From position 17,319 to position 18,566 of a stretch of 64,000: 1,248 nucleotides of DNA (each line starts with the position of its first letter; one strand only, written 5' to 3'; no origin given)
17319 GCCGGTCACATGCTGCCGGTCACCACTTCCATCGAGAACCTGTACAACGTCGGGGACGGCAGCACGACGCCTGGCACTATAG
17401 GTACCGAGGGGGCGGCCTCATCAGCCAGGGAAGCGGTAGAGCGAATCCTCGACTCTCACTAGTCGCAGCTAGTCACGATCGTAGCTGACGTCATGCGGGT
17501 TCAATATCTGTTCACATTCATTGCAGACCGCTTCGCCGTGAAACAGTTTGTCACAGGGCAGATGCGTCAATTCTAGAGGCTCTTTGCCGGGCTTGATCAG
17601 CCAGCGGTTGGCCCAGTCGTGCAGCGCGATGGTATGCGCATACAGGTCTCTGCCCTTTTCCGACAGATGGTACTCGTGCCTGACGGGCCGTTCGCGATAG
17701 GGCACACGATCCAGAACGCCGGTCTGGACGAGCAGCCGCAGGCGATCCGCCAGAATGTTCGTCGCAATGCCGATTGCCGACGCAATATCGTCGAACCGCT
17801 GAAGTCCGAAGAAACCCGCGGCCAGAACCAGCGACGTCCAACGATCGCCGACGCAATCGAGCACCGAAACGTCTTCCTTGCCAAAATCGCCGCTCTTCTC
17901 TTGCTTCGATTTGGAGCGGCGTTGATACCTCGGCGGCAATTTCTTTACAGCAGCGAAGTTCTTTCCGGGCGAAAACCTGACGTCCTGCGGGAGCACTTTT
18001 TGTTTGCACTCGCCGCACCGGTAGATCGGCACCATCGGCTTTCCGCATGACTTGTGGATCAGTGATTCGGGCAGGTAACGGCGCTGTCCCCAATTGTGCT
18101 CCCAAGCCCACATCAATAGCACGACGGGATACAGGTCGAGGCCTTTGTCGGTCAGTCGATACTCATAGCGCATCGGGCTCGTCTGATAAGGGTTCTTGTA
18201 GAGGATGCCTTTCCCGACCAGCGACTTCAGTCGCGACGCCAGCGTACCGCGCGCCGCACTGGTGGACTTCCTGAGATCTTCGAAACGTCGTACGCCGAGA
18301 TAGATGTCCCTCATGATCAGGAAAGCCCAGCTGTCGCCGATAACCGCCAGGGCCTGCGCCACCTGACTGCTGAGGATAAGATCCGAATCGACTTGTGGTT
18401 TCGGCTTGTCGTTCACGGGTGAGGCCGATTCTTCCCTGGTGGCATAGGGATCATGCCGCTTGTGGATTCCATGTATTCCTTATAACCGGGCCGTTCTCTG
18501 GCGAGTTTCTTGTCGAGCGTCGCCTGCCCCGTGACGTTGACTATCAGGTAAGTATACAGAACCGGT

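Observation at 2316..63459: One 17-bp operator-like motif (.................) precedes essentially every transcription unit across ~56 kb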

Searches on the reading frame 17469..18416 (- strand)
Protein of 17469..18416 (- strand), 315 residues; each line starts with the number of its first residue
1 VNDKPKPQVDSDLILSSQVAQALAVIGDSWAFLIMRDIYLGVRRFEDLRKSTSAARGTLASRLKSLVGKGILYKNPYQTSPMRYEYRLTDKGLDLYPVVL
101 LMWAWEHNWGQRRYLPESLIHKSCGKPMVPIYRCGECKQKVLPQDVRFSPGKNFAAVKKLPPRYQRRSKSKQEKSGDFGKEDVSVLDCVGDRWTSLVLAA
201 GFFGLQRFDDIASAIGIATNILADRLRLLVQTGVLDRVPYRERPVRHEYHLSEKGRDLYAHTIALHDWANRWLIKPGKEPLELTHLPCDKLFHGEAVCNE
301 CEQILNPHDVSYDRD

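Call 7: search_protein_families(library=pfam, proteins=[window:17469-18416:-])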
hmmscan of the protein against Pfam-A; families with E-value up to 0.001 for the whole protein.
window:17469-18416:- (315 aa): 2 families
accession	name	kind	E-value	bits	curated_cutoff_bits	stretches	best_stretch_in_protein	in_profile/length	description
PF01638.23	HxlR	-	5.8e-43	145.1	20.8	2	189-273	2-87/91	HxlR-like helix-turn-helix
PF03551.20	PadR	-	0.00071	20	27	0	52-92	27-69/75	Transcriptional regulator PadR-like family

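Call 14: find_homologous_proteins(query=window:17469-18416:-, max_evalue=1e-10)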
Query window:17469-18416:- (315 aa): 803 proteins with E <= 1e-10 among 3262 candidates; the best 120 are listed.
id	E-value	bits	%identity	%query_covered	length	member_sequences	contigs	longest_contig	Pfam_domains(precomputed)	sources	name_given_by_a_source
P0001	1.8e-204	696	94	100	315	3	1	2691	PF01638.24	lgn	-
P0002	6.3e-189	645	88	100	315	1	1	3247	PF01638.24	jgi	jgi:DNA-binding HxlR family transcriptional regulator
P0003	3.8e-188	642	87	100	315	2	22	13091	PF01638.24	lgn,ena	-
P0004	1.1e-175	601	82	100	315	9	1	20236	PF01638.24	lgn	-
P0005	3.5e-172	590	79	99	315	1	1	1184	PF01638.24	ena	-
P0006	1.2e-170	585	76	100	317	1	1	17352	PF01638.24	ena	-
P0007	8.1e-170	582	78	99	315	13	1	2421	PF01638.24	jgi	-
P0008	1.5e-162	558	76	99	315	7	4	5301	PF01638.24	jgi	jgi:DNA-binding HxlR family transcriptional regulator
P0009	5.1e-161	553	75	99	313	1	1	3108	PF01638.24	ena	-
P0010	1.8e-160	551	74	99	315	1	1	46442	PF01638.24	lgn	-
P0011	6.4e-158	543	72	99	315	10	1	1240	PF01638.24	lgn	-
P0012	1.6e-157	542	73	99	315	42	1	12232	PF01638.24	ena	-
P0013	1.1e-156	539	72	100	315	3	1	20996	PF01638.24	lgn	-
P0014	2.4e-156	538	72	99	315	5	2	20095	PF01638.24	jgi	jgi:DNA-binding HxlR family transcriptional regulator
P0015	1.5e-154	532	72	97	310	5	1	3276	PF01638.24,PF13601.13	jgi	jgi:DNA-binding HxlR family transcriptional regulator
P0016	1.5e-154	532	72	98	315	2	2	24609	PF01638.24,PF13601.13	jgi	jgi:DNA-binding HxlR family transcriptional regulator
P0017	4.2e-153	527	71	99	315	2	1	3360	PF01638.24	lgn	-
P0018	6.0e-153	527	70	99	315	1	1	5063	PF01638.24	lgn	-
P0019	4.0e-150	517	70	98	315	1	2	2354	PF01638.24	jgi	-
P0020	2.0e-147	508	67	99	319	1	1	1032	PF01638.24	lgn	-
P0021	2.3e-147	508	67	99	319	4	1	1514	PF01638.24,PF13601.13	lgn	-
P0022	3.3e-146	504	67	99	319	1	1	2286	PF01638.24,PF13601.13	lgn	-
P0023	3.5e-144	498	67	99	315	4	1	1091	PF01638.24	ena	-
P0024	2.0e-141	489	64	100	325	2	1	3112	PF01638.24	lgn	-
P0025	6.1e-141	487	65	100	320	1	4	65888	PF01638.24,PF03551.21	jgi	jgi:DNA-binding HxlR family transcriptional regulator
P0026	1.1e-140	486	66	100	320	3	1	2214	PF01638.24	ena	-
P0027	1.5e-140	486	65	100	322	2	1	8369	PF01638.24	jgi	-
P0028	6.0e-140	484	64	99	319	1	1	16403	PF01638.24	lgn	-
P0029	1.1e-139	483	67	100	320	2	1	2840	PF01638.24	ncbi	-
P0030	1.2e-139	483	65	100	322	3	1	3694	PF01638.24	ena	-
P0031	1.8e-139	482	66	99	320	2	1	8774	PF01638.24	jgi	-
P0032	2.2e-139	482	64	100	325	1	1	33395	PF01638.24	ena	-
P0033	4.2e-139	481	63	100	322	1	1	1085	PF01638.24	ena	-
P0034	4.7e-139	481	65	100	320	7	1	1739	PF01638.24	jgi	jgi:DNA-binding HxlR family transcriptional regulator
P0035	1.6e-137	476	64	99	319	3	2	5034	PF01638.24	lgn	-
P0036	1.7e-137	476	67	100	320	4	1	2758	PF01638.24,PF03551.21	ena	-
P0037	1.9e-137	476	64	100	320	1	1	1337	PF01638.24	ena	-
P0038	2.6e-137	475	64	100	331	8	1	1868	PF01638.24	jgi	-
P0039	3.2e-137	475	64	100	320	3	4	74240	PF01638.24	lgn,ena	-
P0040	5.3e-137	474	65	100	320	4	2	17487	PF01638.24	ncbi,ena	-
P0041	6.3e-137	474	64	100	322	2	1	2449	PF01638.24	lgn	-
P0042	7.0e-137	474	65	100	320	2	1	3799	PF01638.24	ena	-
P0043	7.1e-137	474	65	98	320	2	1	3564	PF01638.24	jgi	-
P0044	7.2e-137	474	63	99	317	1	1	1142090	PF01638.24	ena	-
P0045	8.0e-137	474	63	100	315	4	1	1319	PF01638.24,PF13601.13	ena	-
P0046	4.7e-136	471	64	100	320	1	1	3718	PF01638.24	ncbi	-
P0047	1.7e-135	469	65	98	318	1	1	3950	PF01638.24,PF03551.21,PF13601.13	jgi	jgi:DNA-binding HxlR family transcriptional regulator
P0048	5.0e-135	468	64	100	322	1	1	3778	PF01638.24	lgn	-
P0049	6.0e-135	467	64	100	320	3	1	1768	PF01638.24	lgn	-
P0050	8.8e-135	467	62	100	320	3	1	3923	PF01638.24,PF13601.13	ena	-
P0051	3.1e-134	465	64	99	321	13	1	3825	PF01638.24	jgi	jgi:DNA-binding HxlR family transcriptional regulator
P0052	4.3e-134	465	63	98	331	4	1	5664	PF01638.24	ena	-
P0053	4.9e-134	464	63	100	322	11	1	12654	PF01638.24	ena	-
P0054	4.6e-133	461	62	100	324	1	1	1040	PF01638.24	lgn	-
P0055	4.4e-132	458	62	100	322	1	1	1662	PF01638.24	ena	-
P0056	7.3e-132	457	63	98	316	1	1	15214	PF01638.24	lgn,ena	-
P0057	9.4e-132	457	61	99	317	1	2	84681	PF01638.24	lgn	-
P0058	1.0e-131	457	62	100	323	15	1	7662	PF01638.24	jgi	jgi:DNA-binding HxlR family transcriptional regulator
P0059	1.3e-131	457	63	100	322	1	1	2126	PF01638.24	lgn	-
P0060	1.5e-131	456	62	97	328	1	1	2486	PF01638.24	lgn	-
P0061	1.7e-131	456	62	99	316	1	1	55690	PF01638.24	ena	-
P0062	3.9e-131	455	63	100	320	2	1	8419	PF01047.29,PF01638.24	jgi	jgi:DNA-binding HxlR family transcriptional regulator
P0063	4.4e-131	455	62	98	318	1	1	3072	PF01638.24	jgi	-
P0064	8.0e-131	454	63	99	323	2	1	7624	PF01638.24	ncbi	-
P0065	1.2e-130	453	61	98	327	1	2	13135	PF01638.24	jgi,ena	jgi:DNA-binding HxlR family transcriptional regulator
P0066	1.6e-130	453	63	98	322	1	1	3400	PF01638.24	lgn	-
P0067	2.3e-130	452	60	99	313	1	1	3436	PF01638.24,PF13601.13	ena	-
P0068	3.5e-130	452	61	99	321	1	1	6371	PF01638.24,PF13601.13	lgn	-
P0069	8.7e-130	451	62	97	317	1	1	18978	PF01638.24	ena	-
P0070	9.6e-130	450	62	100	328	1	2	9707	PF01638.24,PF17244.9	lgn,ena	-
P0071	1.7e-129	450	62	97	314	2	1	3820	PF01638.24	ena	-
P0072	4.9e-129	448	61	100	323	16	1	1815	PF01638.24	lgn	-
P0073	5.9e-129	448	62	99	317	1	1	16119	PF01638.24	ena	-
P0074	1.4e-128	447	63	99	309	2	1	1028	PF01638.24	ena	-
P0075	1.4e-128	447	61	99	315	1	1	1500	PF01638.24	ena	-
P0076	3.6e-128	445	62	100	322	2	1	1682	PF01638.24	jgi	-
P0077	4.0e-128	445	63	93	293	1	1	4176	PF01638.24,PF13601.13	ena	-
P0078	4.9e-128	445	62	100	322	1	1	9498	PF01638.24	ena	-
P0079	7.3e-128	444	61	100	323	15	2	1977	PF01638.24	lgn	-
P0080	8.3e-128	444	64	93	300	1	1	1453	PF01638.24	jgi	jgi:DNA-binding HxlR family transcriptional regulator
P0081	1.2e-127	444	60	100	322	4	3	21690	PF01638.24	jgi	-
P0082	3.6e-127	442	61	99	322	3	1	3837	PF01638.24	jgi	-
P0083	7.5e-127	441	67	87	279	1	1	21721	PF01638.24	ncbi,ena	-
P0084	1.6e-126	440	62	97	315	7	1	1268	PF01638.24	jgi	jgi:DNA-binding HxlR family transcriptional regulator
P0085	3.3e-126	439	62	93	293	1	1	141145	PF01638.24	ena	-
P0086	4.2e-126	438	61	100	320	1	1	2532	PF01638.24,PF03551.21,PF13601.13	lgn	-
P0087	4.7e-125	435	61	97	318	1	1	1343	PF01638.24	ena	-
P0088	1.0e-124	434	63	93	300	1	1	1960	PF01638.24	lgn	-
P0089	1.3e-124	434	62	97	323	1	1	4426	PF01638.24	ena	-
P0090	1.0e-123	431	59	97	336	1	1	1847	PF01638.24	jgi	-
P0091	2.9e-123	429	61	93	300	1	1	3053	PF01638.24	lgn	-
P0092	3.6e-123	429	62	99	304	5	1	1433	PF01638.24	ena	-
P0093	2.2e-122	426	60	98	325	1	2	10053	PF01638.24,PF17244.9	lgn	-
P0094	2.4e-122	426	58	98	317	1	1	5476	PF01638.24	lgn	-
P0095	7.7e-122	424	57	100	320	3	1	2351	PF01638.24,PF13601.13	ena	-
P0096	9.1e-122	424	60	99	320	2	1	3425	PF01638.24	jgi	jgi:DNA-binding HxlR family transcriptional regulator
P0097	2.7e-121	423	60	98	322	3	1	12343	PF01638.24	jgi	jgi:DNA-binding HxlR family transcriptional regulator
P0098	9.3e-121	421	64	90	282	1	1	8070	PF01638.24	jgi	jgi:DNA-binding HxlR family transcriptional regulator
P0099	3.6e-120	419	60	93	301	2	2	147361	PF01638.24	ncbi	-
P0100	5.5e-120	418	57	99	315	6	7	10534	PF01638.24,PF03551.21,PF13601.13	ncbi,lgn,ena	-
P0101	1.6e-119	417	59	99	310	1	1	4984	PF01638.24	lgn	-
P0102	1.7e-119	417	61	92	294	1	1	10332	PF01638.24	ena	-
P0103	3.3e-119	416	59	97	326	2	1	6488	PF01638.24,PF03551.21,PF13601.13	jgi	jgi:DNA-binding HxlR family transcriptional regulator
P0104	4.0e-119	415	57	99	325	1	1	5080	PF01638.24,PF03551.21,PF13601.13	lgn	-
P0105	9.2e-119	414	59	98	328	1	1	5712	PF01638.24,PF03551.21,PF13601.13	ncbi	-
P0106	9.7e-119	414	59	100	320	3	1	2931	PF01638.24,PF03551.21,PF21441.5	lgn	-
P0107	5.2e-118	412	58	97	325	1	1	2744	PF01638.24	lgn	-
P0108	9.7e-118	411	58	98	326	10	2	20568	PF01638.24,PF03551.21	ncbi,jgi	-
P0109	9.9e-118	411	59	96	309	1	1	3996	PF01638.24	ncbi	-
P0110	1.0e-117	411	56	98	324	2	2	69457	PF01638.24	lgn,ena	-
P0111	9.6e-117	408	60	93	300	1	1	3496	PF01638.24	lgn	-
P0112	1.1e-116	407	57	98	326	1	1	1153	PF01638.24,PF03551.21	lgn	-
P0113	1.3e-116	407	59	95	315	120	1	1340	PF01638.24,PF03551.21,PF13601.13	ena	-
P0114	3.0e-116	406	58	97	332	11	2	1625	PF01638.24,PF03551.21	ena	-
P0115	5.3e-116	405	56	97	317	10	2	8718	PF01638.24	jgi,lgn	jgi:DNA-binding HxlR family transcriptional regulator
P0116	1.2e-115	404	58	97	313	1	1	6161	PF01638.24,PF03551.21,PF21441.5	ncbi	-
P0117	2.5e-115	403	57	97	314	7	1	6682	PF01638.24,PF13601.13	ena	-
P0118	5.8e-115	402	76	69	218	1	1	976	PF01638.24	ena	-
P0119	8.0e-115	401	56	96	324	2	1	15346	PF01638.24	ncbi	-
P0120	1.5e-114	400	56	98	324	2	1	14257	PF01638.24,PF03551.21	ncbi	ncbi:MAG: helix-turn-helix domain-containing protein [Gammaproteobacteria bacterium]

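Call 16: find_encoding_contigs(protein=P0010, flank=10000, max_places=2)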
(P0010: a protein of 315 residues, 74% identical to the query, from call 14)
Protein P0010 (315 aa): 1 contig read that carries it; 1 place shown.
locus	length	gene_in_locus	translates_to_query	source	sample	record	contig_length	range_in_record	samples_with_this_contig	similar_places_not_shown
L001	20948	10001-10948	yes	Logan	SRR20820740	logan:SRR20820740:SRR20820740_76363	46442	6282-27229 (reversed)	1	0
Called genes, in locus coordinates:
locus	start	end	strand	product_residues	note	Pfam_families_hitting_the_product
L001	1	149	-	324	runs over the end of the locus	PF01638:HxlR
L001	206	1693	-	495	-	PF11794:HpaB_N, PF03241:HpaB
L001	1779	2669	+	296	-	PF12146:Hydrolase_4, PF00561:Abhydrolase_1, PF12697:Abhydrolase_6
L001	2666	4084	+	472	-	PF03007:WS_DGAT_cat, PF06974:WS_DGAT_C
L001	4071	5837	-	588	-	PF01553:Acyltransferase, PF19277:GPAT_C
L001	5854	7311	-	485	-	PF00702:Hydrolase, PF12710:HAD, PF01553:Acyltransferase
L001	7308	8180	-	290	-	PF01814:Hemerythrin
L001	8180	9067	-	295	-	PF12146:Hydrolase_4 (weak)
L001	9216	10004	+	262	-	PF06966:DUF1295, PF02544:Steroid_dh, PF04191:PEMT (weak)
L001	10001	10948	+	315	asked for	PF01638:HxlR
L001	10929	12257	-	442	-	PF00890:FAD_binding_2, PF01266:DAO (weak), PF01593:Amino_oxidase, PF12831:FAD_oxidored, PF13450:NAD_binding_8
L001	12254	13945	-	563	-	PF00501:AMP-binding, PF13193:AMP-binding_C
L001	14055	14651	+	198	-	PF01323:DSBA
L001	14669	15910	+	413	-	PF00108:Thiolase_N, PF22691:Thiolase_C_1, PF02803:Thiolase_C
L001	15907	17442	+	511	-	PF07519:Tannase, PF00326:Peptidase_S9 (faint)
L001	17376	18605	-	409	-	PF02515:CoA_transf_3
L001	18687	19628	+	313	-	PF03060:NMO, PF01070:FMN_dh (weak)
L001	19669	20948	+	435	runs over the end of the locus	PF03137:OATP (faint), PF07690:MFS_1, PF00083:Sugar_tr (weak)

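Call 17: find_encoding_contigs(protein=P0025, flank=10000, max_places=2)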
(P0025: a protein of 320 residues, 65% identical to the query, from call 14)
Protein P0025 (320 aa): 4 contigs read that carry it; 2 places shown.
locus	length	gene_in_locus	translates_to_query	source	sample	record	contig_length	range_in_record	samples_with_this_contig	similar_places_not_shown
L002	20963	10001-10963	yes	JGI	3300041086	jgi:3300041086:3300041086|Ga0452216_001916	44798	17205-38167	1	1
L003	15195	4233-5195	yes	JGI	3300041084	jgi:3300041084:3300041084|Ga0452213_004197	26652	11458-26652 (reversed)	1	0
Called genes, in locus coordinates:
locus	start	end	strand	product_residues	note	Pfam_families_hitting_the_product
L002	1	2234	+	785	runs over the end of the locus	PF01553:Acyltransferase, PF19277:GPAT_C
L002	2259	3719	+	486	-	PF03007:WS_DGAT_cat, PF06974:WS_DGAT_C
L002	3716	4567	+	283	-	PF12146:Hydrolase_4, PF20408:Abhydrolase_11 (faint), PF00561:Abhydrolase_1, PF12697:Abhydrolase_6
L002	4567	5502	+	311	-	PF12146:Hydrolase_4, PF00561:Abhydrolase_1, PF12697:Abhydrolase_6, PF00561:Abhydrolase_1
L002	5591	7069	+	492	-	PF03055:RPE65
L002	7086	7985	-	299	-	PF01814:Hemerythrin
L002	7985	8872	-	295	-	PF12146:Hydrolase_4 (faint)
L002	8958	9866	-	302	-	PF03060:NMO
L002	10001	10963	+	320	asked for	PF01638:HxlR, PF03551:PadR (faint), PF01638:HxlR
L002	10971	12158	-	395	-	PF00108:Thiolase_N, PF02803:Thiolase_C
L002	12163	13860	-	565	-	PF00501:AMP-binding, PF13193:AMP-binding_C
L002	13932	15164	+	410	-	PF00108:Thiolase_N, PF22691:Thiolase_C_1, PF02803:Thiolase_C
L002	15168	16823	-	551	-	PF02776:TPP_enzyme_N, PF00205:TPP_enzyme_M, PF02775:TPP_enzyme_C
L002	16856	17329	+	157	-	PF00034:Cytochrom_C (weak), PF13442:Cytochrome_CBB3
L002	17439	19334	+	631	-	PF05228:CHASE4, PF00672:HAMP, PF02518:HATPase_c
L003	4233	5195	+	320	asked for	PF01638:HxlR, PF03551:PadR (faint), PF01638:HxlR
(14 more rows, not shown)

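Call 18: find_encoding_contigs(protein=P0044, flank=10000, max_places=2)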
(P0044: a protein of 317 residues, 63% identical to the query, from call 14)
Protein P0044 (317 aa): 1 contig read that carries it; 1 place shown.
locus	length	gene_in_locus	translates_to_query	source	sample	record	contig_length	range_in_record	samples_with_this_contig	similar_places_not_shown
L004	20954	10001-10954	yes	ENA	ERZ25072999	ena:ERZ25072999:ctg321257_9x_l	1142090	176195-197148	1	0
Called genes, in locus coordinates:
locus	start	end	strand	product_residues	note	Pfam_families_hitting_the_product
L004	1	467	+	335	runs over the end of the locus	PF01408:GFO_IDH_MocA, PF22725:GFO_IDH_MocA_C3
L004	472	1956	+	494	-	PF11794:HpaB_N, PF03241:HpaB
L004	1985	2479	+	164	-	PF13279:4HBT_2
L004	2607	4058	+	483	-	PF03055:RPE65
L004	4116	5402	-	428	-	PF00890:FAD_binding_2 (weak), PF01593:Amino_oxidase, PF12831:FAD_oxidored (weak), PF13450:NAD_binding_8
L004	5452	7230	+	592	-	PF00171:Aldedh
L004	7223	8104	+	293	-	PF00106:adh_short, PF08659:KR, PF13561:adh_short_C2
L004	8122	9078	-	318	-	PF03060:NMO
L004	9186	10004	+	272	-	PF06966:DUF1295, PF02544:Steroid_dh, PF04191:PEMT (weak)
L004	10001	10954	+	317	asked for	PF01638:HxlR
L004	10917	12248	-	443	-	PF00070:Pyr_redox (faint), PF00890:FAD_binding_2 (weak), PF01266:DAO (faint), PF01494:FAD_binding_3 (faint), PF07992:Pyr_redox_2 (faint), PF12831:FAD_oxidored (weak), PF13450:NAD_binding_8, PF01593:Amino_oxidase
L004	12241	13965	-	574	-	PF00501:AMP-binding, PF13193:AMP-binding_C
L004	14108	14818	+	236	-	PF00300:His_Phos_1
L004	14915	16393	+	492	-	PF03055:RPE65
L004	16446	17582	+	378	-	PF00285:Citrate_synt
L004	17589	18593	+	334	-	PF01515:PTA_PTB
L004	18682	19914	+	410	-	PF00108:Thiolase_N, PF02803:Thiolase_C, PF22691:Thiolase_C_1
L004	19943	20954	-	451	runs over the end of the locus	PF00202:Aminotran_3, PF01212:Beta_elim_lyase (faint)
